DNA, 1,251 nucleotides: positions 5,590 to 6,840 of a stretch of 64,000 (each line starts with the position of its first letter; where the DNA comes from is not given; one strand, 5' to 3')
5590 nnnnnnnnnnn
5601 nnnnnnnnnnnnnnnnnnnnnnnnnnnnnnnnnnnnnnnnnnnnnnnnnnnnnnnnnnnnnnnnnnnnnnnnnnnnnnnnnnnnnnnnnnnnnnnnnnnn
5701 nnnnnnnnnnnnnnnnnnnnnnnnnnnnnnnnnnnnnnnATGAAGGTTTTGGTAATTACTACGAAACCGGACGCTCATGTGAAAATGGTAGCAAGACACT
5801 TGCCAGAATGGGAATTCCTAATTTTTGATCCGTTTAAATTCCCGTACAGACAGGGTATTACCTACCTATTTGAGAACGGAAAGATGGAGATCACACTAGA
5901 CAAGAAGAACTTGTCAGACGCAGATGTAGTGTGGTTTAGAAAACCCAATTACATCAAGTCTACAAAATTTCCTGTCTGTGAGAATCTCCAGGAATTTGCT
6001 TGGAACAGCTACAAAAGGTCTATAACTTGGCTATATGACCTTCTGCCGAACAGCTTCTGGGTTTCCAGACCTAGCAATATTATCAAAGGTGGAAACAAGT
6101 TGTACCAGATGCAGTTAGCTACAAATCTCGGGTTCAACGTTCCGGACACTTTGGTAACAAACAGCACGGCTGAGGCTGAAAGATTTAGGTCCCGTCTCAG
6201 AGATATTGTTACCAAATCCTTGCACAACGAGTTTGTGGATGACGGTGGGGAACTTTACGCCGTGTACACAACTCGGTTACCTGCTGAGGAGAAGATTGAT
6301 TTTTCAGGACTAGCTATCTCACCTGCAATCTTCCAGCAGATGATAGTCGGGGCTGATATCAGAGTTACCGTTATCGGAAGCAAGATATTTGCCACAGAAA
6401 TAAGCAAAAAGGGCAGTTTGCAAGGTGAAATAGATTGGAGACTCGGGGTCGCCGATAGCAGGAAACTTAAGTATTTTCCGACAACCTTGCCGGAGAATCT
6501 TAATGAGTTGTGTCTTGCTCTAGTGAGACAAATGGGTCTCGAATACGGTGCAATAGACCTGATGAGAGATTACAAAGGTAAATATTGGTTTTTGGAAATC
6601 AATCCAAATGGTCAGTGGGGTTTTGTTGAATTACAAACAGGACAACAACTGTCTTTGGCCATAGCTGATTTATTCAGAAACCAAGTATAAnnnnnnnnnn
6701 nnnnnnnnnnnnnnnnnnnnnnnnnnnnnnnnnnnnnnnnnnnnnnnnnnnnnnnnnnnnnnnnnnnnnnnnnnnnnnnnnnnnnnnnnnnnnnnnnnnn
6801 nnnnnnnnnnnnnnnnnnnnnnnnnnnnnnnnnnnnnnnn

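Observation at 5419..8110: Unannotated 46-aa ORF with a microviridin-type leader (PFGAKYL) next to an MdnC-like ATP-grasp ligase: candidate graspetide RiPP cluster in a CPR-type genome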

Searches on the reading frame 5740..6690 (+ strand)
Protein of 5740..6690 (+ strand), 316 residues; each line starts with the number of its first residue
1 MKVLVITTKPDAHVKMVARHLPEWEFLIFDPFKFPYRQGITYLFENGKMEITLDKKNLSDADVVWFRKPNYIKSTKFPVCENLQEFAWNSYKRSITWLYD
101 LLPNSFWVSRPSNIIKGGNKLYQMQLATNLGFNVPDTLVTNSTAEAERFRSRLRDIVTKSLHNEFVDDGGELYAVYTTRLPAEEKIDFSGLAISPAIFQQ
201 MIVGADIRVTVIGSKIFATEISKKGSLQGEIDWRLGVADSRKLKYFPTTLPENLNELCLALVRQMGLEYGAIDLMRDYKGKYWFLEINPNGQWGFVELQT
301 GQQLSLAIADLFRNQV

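Call 4: search_protein_families(library=pfam, proteins=[window:5740-6690:+], max_evalue=0.1)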
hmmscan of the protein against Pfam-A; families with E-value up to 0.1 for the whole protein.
window:5740-6690:+ (316 aa): 3 families
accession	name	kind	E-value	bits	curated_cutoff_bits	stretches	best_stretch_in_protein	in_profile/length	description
PF08443.16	RimK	-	7.4e-05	22.9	21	1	120-309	4-185/188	RimK-like ATP-grasp domain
PF21068.3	ATPgraspMvdD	-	0.0026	18.3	27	1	2-113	1-119/121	MvdD pre-ATP grasp domain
PF14398.11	ATPgrasp_YheCD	-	0.015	15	26.8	1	250-290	181-226/255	YheC/D like ATP-grasp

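Call 5: search_protein_families(library=ncbifam, proteins=[window:5740-6690:+], max_evalue=0.1)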
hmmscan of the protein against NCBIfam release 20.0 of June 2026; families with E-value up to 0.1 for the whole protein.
window:5740-6690:+ (316 aa): 12 families
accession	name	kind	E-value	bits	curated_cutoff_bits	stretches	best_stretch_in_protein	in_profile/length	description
TIGR04187.1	GRASP_SAV_5884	subfamily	7.7e-60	202.7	350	1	3-311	2-310/312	ATP-grasp ribosomal peptide maturase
TIGR04184.1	ATPgraspMvdD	equivalog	4.1e-45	154.3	475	1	25-311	26-318/321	MvdD family ATP-grasp ribosomal peptide maturase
TIGR04185.1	ATPgraspMvdC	equivalog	2.4e-44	151.7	425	1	26-311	27-315/318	MvdC family ATP-grasp ribosomal peptide maturase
TIGR04192.1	GRASP_w_spasm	equivalog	6.9e-20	71.6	230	1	55-310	57-316/318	grasp-with-spasm system ATP-grasp peptide maturase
TIGR00768.1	rimK_fam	subfamily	3e-12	46.5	143.4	1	108-306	76-270/276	RimK family alpha-L-glutamate ligase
NF040720.1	MptN_Meth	equivalog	4.1e-10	39.2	350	1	108-293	90-271/291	tetrahydromethanopterin:alpha-L-glutamate ligase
TIGR02144.1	LysX_arch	equivalog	2.6e-05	23.4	275.6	1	204-310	175-273/281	lysine biosynthesis protein LysX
NF003573.0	PRK05246.1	equivalog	0.0014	17.5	272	1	96-163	99-164/316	glutathione synthase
TIGR03103.1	trio_acet_GNAT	equivalog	0.011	14.3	569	1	119-230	297-405/547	N-acetylglutaminylglutamine synthetase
TIGR01380.1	glut_syn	equivalog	0.021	13.8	299.05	1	110-163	114-163/312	glutathione synthase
NF002378.0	PRK01372.1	subfamily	0.035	12.8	243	1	197-288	174-268/305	D-alanine--D-alanine ligase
NF005315.0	PRK06849.1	equivalog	0.042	12.9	406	1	119-206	116-198/389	hypothetical protein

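Call 10: find_homologous_proteins(query=window:5740-6690:+, max_evalue=1e-10)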
Query window:5740-6690:+ (316 aa): 188 proteins with E <= 1e-10 among 780 candidates; the best 120 are listed.
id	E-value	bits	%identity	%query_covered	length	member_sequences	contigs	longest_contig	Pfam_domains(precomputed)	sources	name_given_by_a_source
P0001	2.6e-194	662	91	100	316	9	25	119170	PF08443.17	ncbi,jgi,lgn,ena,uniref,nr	ncbi:hypothetical protein A3K01_01580 [candidate division WWE3 bacterium RIFOXYD1_FULL_43_17]|uniref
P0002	8.2e-107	375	51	100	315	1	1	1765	PF21068.4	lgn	-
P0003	4.9e-104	366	51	95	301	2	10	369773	-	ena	-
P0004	2.3e-102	360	51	95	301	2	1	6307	-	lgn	-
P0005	2.2e-98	347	54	94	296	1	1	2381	PF02955.22,PF08443.17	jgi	jgi:glutathione synthase/RimK-type ligase-like ATP-grasp enzyme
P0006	3.2e-92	327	49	99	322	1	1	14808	PF08443.17,PF21068.4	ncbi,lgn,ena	-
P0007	3.2e-85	304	47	100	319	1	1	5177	PF14398.12,PF08443.17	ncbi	-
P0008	3.0e-84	301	49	99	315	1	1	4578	PF08443.17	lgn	-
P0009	6.5e-84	300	46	99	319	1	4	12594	PF14398.12,PF08443.17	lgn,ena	-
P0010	3.5e-82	294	46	99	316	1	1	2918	PF21068.4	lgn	-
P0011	8.6e-82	293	45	98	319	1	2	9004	-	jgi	jgi:glutathione synthase/RimK-type ligase-like ATP-grasp enzyme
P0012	4.0e-81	291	45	99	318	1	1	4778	-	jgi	jgi:glutathione synthase/RimK-type ligase-like ATP-grasp enzyme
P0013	5.8e-81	290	44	99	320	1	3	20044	-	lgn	-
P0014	1.0e-79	286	43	99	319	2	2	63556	-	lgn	-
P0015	1.6e-79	285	44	99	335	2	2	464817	PF21068.4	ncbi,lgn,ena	-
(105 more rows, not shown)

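Call 12: find_related_loci(query=A1, collection=genome_contigs, flank=5000)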
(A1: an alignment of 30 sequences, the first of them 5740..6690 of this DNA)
Query A1 (316 aa) in genome_contigs; peptide patterns used: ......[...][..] (x = any residue, [..] = any of these).
600 stretches matched a pattern (row limit reached: there are more); 564 encode a relative of the query (tblastn E <= 1e-3); the best 80 are kept; 80 distinct loci.
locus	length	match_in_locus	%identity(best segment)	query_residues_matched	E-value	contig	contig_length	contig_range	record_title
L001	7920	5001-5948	91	1-316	0e+0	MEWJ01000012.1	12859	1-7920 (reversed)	MAG: candidate division WWE3 bacterium RIFOXYD1_FULL_43_17 rifoxyd1_full_scaffold_2073, whole genome shotgun sequence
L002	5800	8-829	39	46-315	3e-66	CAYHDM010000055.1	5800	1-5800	MAG TPA_asm: uncultured Candidatus Saccharibacteria bacterium isolate ERP119705_co12_185 genome assembly, contig: NODE_1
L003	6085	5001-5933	37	2-312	7e-62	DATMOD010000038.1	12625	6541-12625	MAG TPA_asm: Patescibacteria group bacterium isolate SMAG_U12867 k141_1365617, whole genome shotgun sequence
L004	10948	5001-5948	35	3-315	7e-59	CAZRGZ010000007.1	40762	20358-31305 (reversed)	MAG TPA_asm: uncultured Candidatus Saccharibacteria bacterium isolate SRP144015_co1_121 genome assembly, contig: NODE_51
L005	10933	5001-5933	34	3-312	1e-52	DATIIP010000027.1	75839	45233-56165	MAG TPA_asm: Candidatus Saccharimonadales bacterium isolate SMAG_U15668 k141_632670, whole genome shotgun sequence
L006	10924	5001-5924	34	2-315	6e-52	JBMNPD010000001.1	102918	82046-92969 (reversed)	MAG: Candidatus Dojkabacteria bacterium isolate SBF912SR1HQ0033 scaffold_447_c1, whole genome shotgun sequence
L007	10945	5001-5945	34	3-310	1e-48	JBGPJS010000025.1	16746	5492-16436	MAG: Gemmatimonadota bacterium isolate OBJ_0618_7090110_303 k141_937676_length_16746_cov_12.0000, whole genome shotgun s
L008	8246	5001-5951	32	2-312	5e-47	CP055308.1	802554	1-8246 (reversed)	MAG: Candidatus Woesebacteria bacterium isolate Ch104a chromosome, complete genome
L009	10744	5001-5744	38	64-312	2e-46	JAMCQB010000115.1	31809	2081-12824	MAG: Nitrospirae bacterium isolate FK_Sedi_A_Bin.59 NODE_2824_length_31809_cov_3.173, whole genome shotgun sequence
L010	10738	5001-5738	35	57-308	9e-46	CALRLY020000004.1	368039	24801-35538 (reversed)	MAG: Chitinophaga pinensis isolate JJ-DHS1A4C2-339-5-mx-bin520 genome assembly, contig: JJ-OR15-03-C7, whole genome shot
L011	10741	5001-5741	37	60-310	1e-45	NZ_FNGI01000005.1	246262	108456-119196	Modicisalibacter muralis strain DSM 14789, whole genome shotgun sequence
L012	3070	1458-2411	34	3-316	4e-45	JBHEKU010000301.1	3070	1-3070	MAG: Ignavibacteria bacterium isolate bin.543 k141_3540093, whole genome shotgun sequence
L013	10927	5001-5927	34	3-312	3e-45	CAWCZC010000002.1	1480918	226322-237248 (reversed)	MAG: uncultured Alphaproteobacteria bacterium isolate MFD01213.bin.2.41 genome assembly, contig: contig_1290, whole geno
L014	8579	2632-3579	32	2-312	4e-45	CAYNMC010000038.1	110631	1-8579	MAG TPA_asm: uncultured Pseudomonadales bacterium isolate SRP231805_co4_157 genome assembly, contig: k141_28553, whole g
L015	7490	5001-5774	36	47-312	3e-44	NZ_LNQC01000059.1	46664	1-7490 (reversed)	Sinorhizobium americanum strain CFNEI 156 scaffold21, whole genome shotgun sequence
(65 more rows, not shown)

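Call 25: find_related_loci(query=A2, collection=metagenome_contigs, flank=4000)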
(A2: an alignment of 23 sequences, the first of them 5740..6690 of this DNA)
Query A2 (316 aa) in metagenome_contigs; peptide patterns used: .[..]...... (x = any residue, [..] = any of these).
599 stretches matched a pattern (row limit reached: there are more); 586 encode a relative of the query (tblastn E <= 1e-3); the best 80 are kept; 80 distinct loci.
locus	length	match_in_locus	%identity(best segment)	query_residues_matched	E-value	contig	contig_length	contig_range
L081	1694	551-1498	46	1-315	4e-95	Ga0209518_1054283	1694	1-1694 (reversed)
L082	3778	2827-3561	52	68-312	4e-88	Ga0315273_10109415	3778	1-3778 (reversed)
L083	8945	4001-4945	43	1-314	9e-86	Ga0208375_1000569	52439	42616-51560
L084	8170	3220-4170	43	1-316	2e-85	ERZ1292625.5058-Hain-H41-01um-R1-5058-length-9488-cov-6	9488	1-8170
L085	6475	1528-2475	40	1-315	4e-84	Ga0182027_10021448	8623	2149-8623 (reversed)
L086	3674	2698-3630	43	1-313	4e-79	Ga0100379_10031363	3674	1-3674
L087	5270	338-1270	43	1-313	8e-79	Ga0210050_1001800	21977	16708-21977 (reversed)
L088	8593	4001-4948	37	3-314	1e-64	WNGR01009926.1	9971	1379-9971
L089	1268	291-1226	38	1-315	8e-68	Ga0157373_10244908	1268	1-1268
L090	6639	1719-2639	37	2-312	3e-63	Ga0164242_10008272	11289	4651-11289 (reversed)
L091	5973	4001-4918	37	3-312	1e-61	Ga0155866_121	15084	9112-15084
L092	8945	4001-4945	36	2-315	3e-61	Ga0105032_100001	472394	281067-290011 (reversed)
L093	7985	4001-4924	36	3-314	2e-60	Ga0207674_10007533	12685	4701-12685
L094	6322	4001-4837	39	40-314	1e-58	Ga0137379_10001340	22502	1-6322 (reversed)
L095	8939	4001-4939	35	3-314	7e-58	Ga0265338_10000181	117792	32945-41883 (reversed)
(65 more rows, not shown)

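Call 32: search_solved_structures(query=window:5740-6690:+, max_evalue=0.001, show_alignments=2)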
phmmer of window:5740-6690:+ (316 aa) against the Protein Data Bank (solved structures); distinct sequences matched with E-value up to 0.001: 6.
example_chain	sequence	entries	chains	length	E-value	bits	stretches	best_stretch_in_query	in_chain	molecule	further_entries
7mgv_A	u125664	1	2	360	2e-31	112.4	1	2-312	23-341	CdnC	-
9bou_A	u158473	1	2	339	3.3e-30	108.4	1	2-311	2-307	MvdD-like pre-ATP grasp domain-containing protein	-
5ig8_A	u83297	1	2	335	6.2e-28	101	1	30-311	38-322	ATP grasp ligase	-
5ig9_A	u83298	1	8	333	2.4e-26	95.8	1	26-314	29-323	ATP grasp ligase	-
7m4s_A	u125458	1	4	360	2.1e-25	92.7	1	97-311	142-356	AMdnB protein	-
7drm_A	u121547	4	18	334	2.6e-08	36.5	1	118-293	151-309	ATP-grasp domain-containing protein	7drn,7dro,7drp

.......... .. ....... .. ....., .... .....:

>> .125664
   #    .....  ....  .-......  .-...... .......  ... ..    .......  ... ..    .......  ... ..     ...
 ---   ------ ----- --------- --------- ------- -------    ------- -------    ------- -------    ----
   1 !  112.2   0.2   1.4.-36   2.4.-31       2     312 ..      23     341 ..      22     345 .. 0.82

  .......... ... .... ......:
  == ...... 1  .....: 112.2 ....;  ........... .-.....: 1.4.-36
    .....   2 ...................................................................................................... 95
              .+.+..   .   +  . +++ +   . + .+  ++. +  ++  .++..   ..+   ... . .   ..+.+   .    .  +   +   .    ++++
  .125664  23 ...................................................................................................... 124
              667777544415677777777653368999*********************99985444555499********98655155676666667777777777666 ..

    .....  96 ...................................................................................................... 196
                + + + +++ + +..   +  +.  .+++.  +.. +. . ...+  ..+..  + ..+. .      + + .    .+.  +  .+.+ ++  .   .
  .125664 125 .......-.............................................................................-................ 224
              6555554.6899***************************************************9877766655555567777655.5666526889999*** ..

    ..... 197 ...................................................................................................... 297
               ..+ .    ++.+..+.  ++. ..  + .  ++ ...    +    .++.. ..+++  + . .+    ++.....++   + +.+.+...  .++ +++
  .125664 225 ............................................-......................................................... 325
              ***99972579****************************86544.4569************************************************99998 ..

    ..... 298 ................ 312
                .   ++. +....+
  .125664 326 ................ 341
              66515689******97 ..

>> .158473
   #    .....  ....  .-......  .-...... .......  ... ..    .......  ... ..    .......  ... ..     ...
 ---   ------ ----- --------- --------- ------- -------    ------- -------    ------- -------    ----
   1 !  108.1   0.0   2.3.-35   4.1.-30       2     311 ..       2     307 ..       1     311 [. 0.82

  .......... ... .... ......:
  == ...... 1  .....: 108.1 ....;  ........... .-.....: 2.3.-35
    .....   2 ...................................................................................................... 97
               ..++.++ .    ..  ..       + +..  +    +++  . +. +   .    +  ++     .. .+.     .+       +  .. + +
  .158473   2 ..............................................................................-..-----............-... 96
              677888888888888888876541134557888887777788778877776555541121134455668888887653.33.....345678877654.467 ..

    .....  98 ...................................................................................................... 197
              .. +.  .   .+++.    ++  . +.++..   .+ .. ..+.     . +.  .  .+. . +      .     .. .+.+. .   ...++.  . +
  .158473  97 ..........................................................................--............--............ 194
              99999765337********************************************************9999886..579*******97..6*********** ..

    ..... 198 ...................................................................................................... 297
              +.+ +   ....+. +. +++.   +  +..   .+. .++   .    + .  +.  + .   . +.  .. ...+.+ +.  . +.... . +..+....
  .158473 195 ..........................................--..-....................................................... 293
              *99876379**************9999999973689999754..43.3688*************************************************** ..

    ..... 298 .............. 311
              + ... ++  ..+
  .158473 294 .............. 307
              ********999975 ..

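Call 33: list_cluster_members(proteins=[window:5740-6687:+, P0001, window:5498-5635:+, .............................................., window:6731-7231:+, window:7349-8107:+, window:4210-5106:+])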
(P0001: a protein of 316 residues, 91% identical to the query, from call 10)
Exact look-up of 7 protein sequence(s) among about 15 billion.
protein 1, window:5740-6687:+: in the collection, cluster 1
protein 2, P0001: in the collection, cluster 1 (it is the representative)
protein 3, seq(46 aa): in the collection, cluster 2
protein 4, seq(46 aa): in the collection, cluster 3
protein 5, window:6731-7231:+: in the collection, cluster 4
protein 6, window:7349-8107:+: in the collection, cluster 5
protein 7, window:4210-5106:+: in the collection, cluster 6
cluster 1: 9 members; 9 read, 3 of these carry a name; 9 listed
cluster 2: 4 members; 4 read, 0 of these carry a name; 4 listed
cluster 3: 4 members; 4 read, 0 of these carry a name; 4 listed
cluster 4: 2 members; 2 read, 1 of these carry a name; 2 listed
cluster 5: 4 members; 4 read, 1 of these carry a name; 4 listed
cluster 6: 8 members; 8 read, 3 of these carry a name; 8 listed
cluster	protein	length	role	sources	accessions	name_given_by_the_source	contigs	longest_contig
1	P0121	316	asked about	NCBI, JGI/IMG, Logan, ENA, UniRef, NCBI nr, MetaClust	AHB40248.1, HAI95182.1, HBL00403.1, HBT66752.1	TPA: hypothetical protein DHW62_04100 [candidate division WWE3 bacterium] | ATP-grasp domain-containing protein n=1 Tax=candidate division WWE3 bacterium ... | RimK protein [candidate division WWE3 bacterium RAAC2_WWE3_1]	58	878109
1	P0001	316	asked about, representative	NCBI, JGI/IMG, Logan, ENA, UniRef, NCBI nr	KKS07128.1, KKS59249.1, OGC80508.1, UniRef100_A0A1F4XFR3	hypothetical protein A3K01_01580 [candidate division WWE3 bacterium RIFOXYD1_FULL_43_17] | ATP-grasp domain-containing protein n=3 Tax=Katanobacteria TaxID=422282 ... | MAG: RimK domain protein ATP-grasp [candidate division WWE3 bacterium GW2011_GWE1_41_27]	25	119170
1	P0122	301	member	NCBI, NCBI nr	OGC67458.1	hypothetical protein A2364_01725 [candidate division WWE3 bacterium RIFOXYB1_FULL_43_12] | MAG: hypothetical protein A2364_01725 [candidate division WWE3 bacterium ...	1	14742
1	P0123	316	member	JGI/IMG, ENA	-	-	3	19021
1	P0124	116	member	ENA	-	-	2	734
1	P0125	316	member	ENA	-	-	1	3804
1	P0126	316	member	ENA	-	-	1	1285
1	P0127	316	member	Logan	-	-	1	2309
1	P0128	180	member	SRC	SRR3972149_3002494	-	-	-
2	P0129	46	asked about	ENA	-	-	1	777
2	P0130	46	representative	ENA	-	-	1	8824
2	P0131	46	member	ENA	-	-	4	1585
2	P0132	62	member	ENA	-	-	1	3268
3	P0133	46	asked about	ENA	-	-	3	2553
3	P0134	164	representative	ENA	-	-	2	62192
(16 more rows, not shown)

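Call 36: find_encoding_contigs(protein=P0001, flank=3000, max_places=10)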
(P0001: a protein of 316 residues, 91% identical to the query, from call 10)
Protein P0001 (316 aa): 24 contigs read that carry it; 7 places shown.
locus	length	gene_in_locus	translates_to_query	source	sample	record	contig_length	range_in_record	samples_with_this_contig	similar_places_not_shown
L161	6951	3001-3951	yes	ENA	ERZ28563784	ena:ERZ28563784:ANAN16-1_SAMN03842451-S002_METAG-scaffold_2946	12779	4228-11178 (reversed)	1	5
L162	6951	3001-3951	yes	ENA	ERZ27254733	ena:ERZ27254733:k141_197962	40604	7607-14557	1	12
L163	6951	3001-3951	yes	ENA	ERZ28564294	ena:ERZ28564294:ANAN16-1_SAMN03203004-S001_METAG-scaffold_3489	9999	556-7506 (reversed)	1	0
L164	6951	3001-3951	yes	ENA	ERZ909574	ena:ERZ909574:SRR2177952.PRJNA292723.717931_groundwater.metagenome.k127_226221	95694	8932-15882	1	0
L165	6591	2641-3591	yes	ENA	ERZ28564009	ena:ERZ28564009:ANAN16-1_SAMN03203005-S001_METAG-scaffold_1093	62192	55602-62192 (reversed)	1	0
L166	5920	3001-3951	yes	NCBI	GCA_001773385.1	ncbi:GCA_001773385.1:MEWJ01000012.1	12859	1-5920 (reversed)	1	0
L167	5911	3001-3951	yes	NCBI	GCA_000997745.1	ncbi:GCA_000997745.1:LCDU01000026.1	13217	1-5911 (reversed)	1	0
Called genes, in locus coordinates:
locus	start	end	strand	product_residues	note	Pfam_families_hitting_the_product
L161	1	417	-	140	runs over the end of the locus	-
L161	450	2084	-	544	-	PF02518:HATPase_c, PF13589:HATPase_c_3, PF17942:Morc6_S5 (weak)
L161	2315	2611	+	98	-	-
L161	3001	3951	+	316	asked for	PF08443:RimK (weak)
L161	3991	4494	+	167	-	PF20329:DUF6624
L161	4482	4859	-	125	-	PF13430:DUF4112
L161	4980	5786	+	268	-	PF04228:Zn_peptidase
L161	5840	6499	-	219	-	PF00560:LRR_1 (faint), PF23598:LRR_14, PF12799:LRR_4, PF13855:LRR_8, PF12799:LRR_4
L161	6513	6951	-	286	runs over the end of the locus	PF02517:Rce1-like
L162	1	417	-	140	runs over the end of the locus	-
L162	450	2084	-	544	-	PF02518:HATPase_c, PF13589:HATPase_c_3, PF17942:Morc6_S5 (weak)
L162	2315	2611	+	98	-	-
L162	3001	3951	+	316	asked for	PF08443:RimK (weak)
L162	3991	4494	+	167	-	PF20329:DUF6624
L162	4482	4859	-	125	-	PF13430:DUF4112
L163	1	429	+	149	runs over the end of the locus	-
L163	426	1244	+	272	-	PF01734:Patatin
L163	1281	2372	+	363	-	PF00561:Abhydrolase_1 (weak), PF08538:DUF1749 (weak)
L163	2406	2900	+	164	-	-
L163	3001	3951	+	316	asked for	PF08443:RimK (weak)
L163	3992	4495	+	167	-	PF20329:DUF6624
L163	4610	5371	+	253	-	PF13489:Methyltransf_23 (weak), PF08241:Methyltransf_11, PF13649:Methyltransf_25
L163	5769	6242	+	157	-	-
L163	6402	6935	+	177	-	PF01814:Hemerythrin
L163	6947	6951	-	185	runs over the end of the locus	?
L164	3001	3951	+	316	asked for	PF08443:RimK (weak)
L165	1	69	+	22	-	?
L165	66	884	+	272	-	PF01734:Patatin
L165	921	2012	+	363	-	PF00561:Abhydrolase_1 (weak), PF08538:DUF1749 (weak)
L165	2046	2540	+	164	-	-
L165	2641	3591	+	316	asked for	PF08443:RimK (weak)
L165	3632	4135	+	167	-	PF20329:DUF6624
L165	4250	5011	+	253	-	PF13489:Methyltransf_23 (weak), PF08241:Methyltransf_11, PF13649:Methyltransf_25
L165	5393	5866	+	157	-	-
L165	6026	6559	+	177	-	PF01814:Hemerythrin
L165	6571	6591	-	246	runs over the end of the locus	PF00106:adh_short, PF08659:KR, PF13561:adh_short_C2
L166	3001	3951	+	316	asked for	PF08443:RimK (weak)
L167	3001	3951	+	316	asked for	PF08443:RimK (weak)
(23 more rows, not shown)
